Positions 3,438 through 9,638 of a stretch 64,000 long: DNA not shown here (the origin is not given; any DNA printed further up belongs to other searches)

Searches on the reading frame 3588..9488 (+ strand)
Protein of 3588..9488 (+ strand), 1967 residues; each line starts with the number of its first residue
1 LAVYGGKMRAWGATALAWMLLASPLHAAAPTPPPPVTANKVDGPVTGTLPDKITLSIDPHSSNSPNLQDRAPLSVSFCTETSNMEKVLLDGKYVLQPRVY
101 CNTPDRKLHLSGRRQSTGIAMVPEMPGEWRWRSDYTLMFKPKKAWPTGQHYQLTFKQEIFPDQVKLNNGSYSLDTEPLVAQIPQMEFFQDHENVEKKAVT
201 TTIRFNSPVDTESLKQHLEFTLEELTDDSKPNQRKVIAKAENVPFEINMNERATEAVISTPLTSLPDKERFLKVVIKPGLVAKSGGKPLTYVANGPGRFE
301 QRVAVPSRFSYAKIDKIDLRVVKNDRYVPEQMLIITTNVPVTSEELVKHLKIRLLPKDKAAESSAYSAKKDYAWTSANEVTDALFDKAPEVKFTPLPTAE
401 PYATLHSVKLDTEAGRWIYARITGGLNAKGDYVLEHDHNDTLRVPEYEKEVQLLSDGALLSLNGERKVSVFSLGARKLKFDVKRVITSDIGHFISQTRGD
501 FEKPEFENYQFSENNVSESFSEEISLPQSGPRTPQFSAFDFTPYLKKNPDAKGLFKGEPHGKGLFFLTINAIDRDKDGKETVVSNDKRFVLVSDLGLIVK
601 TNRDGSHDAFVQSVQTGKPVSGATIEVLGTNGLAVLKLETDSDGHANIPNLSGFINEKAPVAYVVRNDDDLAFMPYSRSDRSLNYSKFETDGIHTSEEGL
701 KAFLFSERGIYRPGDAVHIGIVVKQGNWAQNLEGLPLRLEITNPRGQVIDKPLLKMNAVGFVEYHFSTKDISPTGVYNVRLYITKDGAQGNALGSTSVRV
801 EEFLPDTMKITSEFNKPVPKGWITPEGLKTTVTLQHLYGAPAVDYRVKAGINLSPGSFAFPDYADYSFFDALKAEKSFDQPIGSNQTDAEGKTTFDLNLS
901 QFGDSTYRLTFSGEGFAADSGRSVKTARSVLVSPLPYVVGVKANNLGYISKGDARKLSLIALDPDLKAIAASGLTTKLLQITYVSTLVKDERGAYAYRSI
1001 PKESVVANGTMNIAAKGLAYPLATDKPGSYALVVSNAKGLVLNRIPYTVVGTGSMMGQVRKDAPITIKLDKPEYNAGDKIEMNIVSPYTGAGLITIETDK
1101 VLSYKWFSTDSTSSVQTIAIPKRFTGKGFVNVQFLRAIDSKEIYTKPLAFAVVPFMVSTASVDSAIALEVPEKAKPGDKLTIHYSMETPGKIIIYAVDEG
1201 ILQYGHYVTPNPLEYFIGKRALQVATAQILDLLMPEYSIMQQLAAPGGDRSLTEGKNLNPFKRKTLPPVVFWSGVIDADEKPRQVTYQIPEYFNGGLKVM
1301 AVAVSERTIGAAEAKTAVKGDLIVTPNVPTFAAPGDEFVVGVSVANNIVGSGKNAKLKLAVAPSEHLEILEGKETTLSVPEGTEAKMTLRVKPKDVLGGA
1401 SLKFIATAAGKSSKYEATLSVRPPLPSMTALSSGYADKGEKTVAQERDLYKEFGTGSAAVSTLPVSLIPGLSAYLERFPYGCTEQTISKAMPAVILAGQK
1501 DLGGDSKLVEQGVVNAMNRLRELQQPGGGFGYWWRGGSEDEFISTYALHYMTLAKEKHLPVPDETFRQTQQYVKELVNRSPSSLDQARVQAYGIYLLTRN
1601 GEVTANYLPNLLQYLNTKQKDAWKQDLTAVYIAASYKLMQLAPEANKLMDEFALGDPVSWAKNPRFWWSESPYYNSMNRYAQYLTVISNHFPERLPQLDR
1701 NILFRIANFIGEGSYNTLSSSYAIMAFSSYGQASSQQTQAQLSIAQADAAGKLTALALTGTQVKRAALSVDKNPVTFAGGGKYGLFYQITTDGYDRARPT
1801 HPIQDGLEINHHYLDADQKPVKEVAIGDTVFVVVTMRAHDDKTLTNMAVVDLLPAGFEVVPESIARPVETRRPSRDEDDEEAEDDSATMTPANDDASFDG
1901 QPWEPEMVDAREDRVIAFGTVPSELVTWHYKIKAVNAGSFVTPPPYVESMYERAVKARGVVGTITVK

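Call 16: search_protein_families(library=pfam, proteins=[window:3588-9488:+], max_evalue=0.00001)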
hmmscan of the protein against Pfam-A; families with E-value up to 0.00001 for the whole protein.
window:3588-9488:+ (1967 aa): 7 families
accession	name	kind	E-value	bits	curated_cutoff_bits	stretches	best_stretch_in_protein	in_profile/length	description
PF01835.25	MG2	-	1.3e-20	74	32.8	1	701-800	1-96/96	MG2 domain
PF11974.14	bMG3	-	1.6e-18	67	34.9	1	592-692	1-100/103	Bacterial alpha-2-macroglobulin MG3 domain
PF17973.7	bMG10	-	7.2e-16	59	26.2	1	1806-1952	1-129/131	Bacterial Alpha-2-macroglobulin MG10 domain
PF07703.20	A2M_BRD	-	1e-13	52.2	22.7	1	1065-1203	1-139/140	Alpha-2-macroglobulin bait region domain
PF00207.28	A2M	-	1.2e-11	44.7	21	1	1270-1347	2-81/92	Alpha-2-macroglobulin family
PF17972.7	bMG5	-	1.8e-10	41.7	26.5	1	828-932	20-125/127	Bacterial Alpha-2-macroglobulin MG5 domain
PF17962.7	bMG6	-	7.2e-08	33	23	1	940-1041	1-102/112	Bacterial macroglobulin domain 6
